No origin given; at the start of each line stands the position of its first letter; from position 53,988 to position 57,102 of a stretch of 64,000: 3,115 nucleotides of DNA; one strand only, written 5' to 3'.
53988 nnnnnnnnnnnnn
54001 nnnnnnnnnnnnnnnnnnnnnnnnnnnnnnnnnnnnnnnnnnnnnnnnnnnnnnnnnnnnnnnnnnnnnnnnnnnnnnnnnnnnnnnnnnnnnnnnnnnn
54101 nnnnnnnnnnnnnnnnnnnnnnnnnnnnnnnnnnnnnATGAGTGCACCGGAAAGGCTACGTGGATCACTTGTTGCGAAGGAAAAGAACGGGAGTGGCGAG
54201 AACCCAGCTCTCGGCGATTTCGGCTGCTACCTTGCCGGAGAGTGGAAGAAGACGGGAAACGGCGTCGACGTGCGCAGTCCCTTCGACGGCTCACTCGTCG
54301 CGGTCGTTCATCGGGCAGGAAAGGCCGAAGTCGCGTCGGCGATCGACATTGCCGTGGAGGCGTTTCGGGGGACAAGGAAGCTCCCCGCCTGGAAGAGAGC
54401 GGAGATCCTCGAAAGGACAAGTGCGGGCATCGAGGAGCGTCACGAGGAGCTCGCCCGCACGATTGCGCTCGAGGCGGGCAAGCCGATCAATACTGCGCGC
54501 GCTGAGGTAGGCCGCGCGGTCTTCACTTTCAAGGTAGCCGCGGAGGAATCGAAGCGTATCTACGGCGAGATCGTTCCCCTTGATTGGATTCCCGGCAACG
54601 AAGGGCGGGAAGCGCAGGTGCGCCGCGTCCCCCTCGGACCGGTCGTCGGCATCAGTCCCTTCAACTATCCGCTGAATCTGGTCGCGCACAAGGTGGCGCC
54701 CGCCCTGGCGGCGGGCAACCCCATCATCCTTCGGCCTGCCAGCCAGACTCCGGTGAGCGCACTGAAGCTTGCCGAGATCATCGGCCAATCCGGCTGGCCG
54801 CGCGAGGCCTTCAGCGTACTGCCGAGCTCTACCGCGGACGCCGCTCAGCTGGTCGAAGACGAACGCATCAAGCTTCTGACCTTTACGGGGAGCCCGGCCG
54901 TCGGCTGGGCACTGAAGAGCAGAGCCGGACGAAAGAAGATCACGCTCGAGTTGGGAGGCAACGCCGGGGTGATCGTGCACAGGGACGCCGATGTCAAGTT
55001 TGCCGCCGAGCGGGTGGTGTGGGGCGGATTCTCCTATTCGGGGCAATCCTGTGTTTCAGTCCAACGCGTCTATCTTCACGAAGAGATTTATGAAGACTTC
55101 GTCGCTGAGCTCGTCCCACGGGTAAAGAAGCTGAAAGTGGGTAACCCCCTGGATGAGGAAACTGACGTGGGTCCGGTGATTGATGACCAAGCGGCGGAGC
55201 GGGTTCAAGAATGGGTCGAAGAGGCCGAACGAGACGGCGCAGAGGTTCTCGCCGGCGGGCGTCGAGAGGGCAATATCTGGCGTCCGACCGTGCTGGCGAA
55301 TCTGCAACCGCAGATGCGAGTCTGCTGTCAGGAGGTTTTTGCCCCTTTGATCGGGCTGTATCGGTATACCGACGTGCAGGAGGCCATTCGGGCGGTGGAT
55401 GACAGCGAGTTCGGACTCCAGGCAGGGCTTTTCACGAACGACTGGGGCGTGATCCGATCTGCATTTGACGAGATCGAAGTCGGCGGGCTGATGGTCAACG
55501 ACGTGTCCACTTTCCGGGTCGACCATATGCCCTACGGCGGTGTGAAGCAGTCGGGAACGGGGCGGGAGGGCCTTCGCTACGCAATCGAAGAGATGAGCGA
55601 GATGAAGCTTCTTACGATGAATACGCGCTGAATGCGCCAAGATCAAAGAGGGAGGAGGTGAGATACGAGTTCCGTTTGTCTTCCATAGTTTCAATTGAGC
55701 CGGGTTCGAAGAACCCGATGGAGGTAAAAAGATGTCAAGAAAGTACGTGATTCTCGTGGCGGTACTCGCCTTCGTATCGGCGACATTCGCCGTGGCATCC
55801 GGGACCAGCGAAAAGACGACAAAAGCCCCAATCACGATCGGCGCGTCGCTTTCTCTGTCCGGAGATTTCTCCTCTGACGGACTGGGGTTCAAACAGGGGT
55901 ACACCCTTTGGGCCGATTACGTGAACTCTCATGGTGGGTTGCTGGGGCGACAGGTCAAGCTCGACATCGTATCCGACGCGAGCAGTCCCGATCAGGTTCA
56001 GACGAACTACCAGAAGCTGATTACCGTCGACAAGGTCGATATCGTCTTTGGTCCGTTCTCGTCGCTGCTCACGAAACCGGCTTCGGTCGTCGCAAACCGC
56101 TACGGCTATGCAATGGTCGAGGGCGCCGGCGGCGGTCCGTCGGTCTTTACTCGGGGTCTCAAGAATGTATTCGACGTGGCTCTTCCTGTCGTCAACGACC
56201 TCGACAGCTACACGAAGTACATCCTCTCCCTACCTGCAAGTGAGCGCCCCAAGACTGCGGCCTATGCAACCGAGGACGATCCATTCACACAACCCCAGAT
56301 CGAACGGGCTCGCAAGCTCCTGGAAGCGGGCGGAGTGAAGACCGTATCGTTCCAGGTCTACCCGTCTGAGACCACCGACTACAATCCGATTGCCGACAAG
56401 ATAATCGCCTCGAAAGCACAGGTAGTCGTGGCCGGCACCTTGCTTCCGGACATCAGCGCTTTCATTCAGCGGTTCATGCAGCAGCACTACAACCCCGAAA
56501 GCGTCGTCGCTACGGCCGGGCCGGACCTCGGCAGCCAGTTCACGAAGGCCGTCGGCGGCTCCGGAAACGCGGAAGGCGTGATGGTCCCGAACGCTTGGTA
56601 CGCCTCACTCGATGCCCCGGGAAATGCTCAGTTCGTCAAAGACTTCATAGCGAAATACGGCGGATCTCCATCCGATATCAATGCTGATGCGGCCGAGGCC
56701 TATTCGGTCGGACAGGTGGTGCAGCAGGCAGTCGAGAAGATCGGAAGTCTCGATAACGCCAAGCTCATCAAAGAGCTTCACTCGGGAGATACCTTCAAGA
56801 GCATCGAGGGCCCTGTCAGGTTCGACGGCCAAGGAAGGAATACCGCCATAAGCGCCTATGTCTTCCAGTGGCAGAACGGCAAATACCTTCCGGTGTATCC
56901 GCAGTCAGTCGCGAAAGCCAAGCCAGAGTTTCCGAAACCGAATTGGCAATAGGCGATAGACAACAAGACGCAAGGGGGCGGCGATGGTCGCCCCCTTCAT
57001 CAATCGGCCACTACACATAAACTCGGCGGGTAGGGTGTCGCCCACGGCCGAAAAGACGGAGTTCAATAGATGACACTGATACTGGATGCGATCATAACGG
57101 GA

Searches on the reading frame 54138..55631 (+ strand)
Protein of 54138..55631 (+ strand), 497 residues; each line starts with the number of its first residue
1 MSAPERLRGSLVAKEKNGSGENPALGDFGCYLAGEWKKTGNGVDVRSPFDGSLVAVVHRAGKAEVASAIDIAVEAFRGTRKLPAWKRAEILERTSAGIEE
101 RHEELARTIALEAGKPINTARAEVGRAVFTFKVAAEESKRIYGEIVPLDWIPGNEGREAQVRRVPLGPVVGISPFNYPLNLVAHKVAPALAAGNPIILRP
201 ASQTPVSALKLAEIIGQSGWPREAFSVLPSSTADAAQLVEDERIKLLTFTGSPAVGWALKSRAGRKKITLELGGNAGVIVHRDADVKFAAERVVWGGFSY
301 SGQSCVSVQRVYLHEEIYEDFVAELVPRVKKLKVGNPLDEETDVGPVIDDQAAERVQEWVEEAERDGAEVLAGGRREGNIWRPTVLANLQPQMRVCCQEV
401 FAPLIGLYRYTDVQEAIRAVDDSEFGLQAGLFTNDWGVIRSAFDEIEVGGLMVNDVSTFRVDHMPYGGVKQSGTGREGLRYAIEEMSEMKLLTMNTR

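Call 4: search_protein_families(library=pfam, proteins=[window:54138-55631:+])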
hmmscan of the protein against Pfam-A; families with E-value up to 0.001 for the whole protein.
window:54138-55631:+ (497 aa): 1 family
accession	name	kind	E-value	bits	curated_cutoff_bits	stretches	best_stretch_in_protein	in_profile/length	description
PF00171.27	Aldedh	-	5.8e-149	497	23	1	41-490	7-459/461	Aldehyde dehydrogenase family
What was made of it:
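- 54138..55631 (+): aldehyde dehydrogenase, ALDH21/SSADH-like. Pfam Aldedh 497 bits (call 4).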

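Call 5: search_protein_families(library=ncbifam, proteins=[window:54138-55631:+])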
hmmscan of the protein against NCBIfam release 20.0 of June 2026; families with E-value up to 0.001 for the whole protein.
window:54138-55631:+ (497 aa): 46 families (the best 25 are shown)
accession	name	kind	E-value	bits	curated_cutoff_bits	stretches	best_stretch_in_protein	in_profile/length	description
NF040648.1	lactal_redase_Meth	equivalog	2.6e-142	475.1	650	1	32-495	3-463/463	lactaldehyde dehydrogenase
NF047626.1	SulfactDhSafD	equivalog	1.6e-122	409.9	700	1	44-493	4-453/454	sulfoacetaldehyde dehydrogenase SafD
NF040869.1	G3PDH_Arch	equivalog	9.8e-116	387.4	780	1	25-495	17-492/502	NADP-dependent glyceraldehyde-3-phosphate dehydrogenase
TIGR03250.1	PhnAcAld_DH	equivalog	3e-108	362.5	635.65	1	33-493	9-469/472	phosphonoacetaldehyde dehydrogenase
TIGR01780.1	SSADH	subfamily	3.8e-105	352.3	646.35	1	45-490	1-448/448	succinate-semialdehyde dehydrogenase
NF008415.0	PRK11241.1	equivalog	1.6e-98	330.5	828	1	30-494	13-480/482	NADP-dependent succinate-semialdehyde dehydrogenase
TIGR02299.1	HpaE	equivalog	2.9e-97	326.3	638.35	1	31-494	4-476/488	5-carboxymethyl-2-hydroxymuconate semialdehyde dehydrogenase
NF006916.0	PRK09407.1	equivalog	4.7e-96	322.5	521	1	38-477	31-475/526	succinic semialdehyde dehydrogenase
TIGR01804.1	BADH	equivalog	3.5e-95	319.2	668.6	1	31-490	1-467/467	betaine-aldehyde dehydrogenase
NF010000.0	PRK13473.1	subfamily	1e-93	314.6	615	1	37-493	13-471/475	aminobutyraldehyde dehydrogenase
NF006915.0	PRK09406.1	equivalog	1.6e-93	314.1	730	1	47-490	7-452/457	NADP-dependent succinic semialdehyde dehydrogenase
NF009725.0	PRK13252.1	equivalog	1.7e-93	313.7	593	1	31-493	10-478/488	betaine-aldehyde dehydrogenase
NF042993.1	AlphKGSA_gudD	equivalog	2.7e-88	296.8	770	1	30-492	6-478/481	alpha-ketoglutaric semialdehyde dehydrogenase GucD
NF052305.1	DioxValDhHalo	equivalog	6.7e-88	295.7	750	1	31-474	8-459/483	2,5-dioxovalerate dehydrogenase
NF042989.1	AldDh_AldH_Clos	equivalog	5.7e-87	292.4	800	1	58-490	18-453/458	aldehyde dehydrogenase AldH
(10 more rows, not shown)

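Call 59: search_solved_structures(query=window:54138-55631:+, max_evalue=1e-80)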
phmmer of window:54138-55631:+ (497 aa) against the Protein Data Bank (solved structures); distinct sequences matched with E-value up to 1e-80: 25.
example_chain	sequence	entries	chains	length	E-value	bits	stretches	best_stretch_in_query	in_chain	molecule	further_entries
5mz5_A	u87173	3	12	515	4.3e-134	451.2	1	8-495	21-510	ALDH21) | aldehyde dehydrogenase 21 | Aldehyde dehydrogenase 21 (ALDH21)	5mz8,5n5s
5j6b_A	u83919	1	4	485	5.5e-134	450.9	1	29-495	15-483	Aldehyde dehydrogenase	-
5kf0_A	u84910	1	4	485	6e-134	450.7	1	28-495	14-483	Aldehyde dehydrogenase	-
5jry_A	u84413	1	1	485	2.9e-133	448.5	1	30-495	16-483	NAD-dependent aldehyde dehydrogenase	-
3pqa_A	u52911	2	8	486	1.6e-99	337.2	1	31-493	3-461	Lactaldehyde dehydrogenase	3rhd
8hap_A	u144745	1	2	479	7.3e-93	315.2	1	43-494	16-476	Aldehyde dehydrogenase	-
8c54_A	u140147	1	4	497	8.9e-89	301.8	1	21-493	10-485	Succinate semialdehyde dehydrogenase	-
3jz4_A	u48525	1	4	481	3.3e-88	299.9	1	32-493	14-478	Succinate-semialdehyde dehydrogenase [NADP+]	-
8s33_A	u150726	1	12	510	1.6e-87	297.6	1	29-493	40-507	Succinate-semialdehyde dehydrogenase [NAD(P)+]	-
3prl_A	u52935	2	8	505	4.2e-87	296.3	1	33-495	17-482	NADP-dependent glyceraldehyde-3-phosphate dehydrogenase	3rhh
4v6h_A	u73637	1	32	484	1.7e-86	294.3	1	18-492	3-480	Succinate-semialdehyde dehydrogenase (NADP+)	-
9dla_A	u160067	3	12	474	6e-86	292.4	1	32-494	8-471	NADP-dependent glyceraldehyde-3-phosphate dehydrogenase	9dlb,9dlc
7pkj_A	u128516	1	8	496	8.5e-84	285.4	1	31-493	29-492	Putative NADP-dependent glyceraldehyde-3-phosphate dehydrogenase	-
1euh_A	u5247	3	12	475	1.1e-83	285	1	29-493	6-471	NADP DEPENDENT NON PHOSPHORYLATING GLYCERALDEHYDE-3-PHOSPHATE DEHYDROGENASE | PROTEIN (NADP DEPENDENT NONPHOSPHORYLATING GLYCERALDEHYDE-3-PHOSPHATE DEHYDROGENAS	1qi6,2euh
2id2_A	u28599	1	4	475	4.1e-83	283.1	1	29-493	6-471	NADP-dependent glyceraldehyde-3-phosphate dehydrogenase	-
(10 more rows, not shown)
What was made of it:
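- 54138..55631 (+): Best PDB match is ALDH21 (5MZ5), 451 bits (call 59).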

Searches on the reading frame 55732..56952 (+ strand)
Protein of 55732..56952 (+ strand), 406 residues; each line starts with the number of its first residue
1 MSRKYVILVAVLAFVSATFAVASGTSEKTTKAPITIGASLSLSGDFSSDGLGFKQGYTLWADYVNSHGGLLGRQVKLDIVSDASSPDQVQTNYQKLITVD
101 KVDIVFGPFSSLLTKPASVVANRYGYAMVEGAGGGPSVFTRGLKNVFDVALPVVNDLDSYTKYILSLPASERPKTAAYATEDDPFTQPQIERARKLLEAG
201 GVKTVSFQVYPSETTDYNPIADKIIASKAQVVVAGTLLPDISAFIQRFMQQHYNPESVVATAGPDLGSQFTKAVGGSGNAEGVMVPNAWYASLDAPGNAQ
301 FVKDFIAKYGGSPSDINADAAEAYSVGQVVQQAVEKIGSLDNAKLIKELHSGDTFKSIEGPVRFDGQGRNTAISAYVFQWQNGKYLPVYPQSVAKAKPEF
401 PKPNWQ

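Call 4: search_protein_families(library=pfam, proteins=[window:55732-56952:+])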
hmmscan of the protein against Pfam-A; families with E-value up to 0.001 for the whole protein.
window:55732-56952:+ (406 aa): 3 families
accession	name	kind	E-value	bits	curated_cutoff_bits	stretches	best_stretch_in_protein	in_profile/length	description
PF13458.12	Peripla_BP_6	-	9.2e-56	190.4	31.7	1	33-383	1-342/343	Periplasmic binding protein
PF13433.12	Peripla_BP_5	-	5.8e-24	85.3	27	2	193-382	153-338/363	Periplasmic binding protein domain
PF01094.35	ANF_receptor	-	2.8e-07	30.4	25.4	1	62-382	11-352/353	Receptor family ligand binding region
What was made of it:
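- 55732..60438 (+): Liv-type (HAAT) ABC transporter: SBP 55732-56952, LivH 57070-57945, LivM 57942-58985, LivG 58982-59713, LivF 59716-60438. Pfam Peripla_BP_6 190 bits (call 4).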

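Call 5: search_protein_families(library=ncbifam, proteins=[window:55732-56952:+])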
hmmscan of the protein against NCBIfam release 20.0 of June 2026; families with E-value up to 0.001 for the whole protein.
window:55732-56952:+ (406 aa): 3 families
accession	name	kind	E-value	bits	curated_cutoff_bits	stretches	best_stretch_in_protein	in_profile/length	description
TIGR03407.1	urea_ABC_UrtA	exception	1.1e-24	87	492.75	1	34-379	1-338/361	urea ABC transporter substrate-binding protein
NF011933.0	PRK15404.1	subfamily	9.8e-22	77.5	477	1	19-383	12-363/370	high-affinity branched-chain amino acid ABC transporter substrate-binding protein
TIGR03669.1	urea_ABC_arch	equivalog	1.3e-16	60.6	494.8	2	282-379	239-335/375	urea ABC transporter substrate-binding protein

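Call 58: search_solved_structures(query=window:55732-56952:+, max_evalue=0.00001)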
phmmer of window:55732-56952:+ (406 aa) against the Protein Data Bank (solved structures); distinct sequences matched with E-value up to 0.00001: 26.
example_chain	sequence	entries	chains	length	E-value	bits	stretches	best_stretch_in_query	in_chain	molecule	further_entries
8tg1_A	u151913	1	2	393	2.7e-21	79.8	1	24-372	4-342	Extracellular ligand-binding receptor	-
4n0q_A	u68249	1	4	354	1.2e-20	77.7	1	32-386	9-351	Leu/Ile/Val-binding protein homolog 3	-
8wch_A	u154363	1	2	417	9.1e-20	74.7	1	69-405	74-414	Probable Leu/Ile/Val-binding protein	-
3ip5_A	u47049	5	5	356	2.8e-12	50.1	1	36-383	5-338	ABC transporter, substrate binding protein (Amino acid)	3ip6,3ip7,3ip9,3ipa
4zpj_A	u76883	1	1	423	1.2e-11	48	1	15-387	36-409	Extracellular ligand-binding receptor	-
8hic_A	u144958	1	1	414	1.2e-11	47.9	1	32-364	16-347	Putative urea ABC transporter, substrate binding protein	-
7s6e_A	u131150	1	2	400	1.4e-11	47.8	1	34-364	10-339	Urea ABC transporter, periplasmic urea-binding protein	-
3ipc_A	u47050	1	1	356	3.9e-11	46.3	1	36-383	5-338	ABC transporter, substrate binding protein (Amino acid)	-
7s6f_A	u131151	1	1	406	6.9e-11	45.5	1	33-364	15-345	Putative urea ABC transporter, urea binding protein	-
4nqr_A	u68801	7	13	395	7.9e-11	45.3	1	25-343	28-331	Amino acid/amide ABC transporter substrate-binding protein, HAAT family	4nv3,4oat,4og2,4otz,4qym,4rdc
4obb_A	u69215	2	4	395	8.7e-11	45.2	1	25-343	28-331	Amino acid/amide ABC transporter substrate-binding protein, HAAT family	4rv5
4evs_A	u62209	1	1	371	9.3e-10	41.8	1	34-385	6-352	PUTATIVE ABC TRANSPORTER SUBUNIT, SUBSTRATE-BINDING COMPONENT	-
3lop_A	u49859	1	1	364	1.5e-08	37.8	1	32-341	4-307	Substrate binding periplasmic protein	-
2lbp_A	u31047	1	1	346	3.5e-08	36.6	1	42-381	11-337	LEUCINE-BINDING PROTEIN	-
1usg_A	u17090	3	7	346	5.1e-08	36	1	63-381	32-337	LEUCINE-SPECIFIC BINDING PROTEIN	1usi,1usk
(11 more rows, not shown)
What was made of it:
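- The window's transporter resembles Leu/Ile/Val-binding proteins (call 58).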
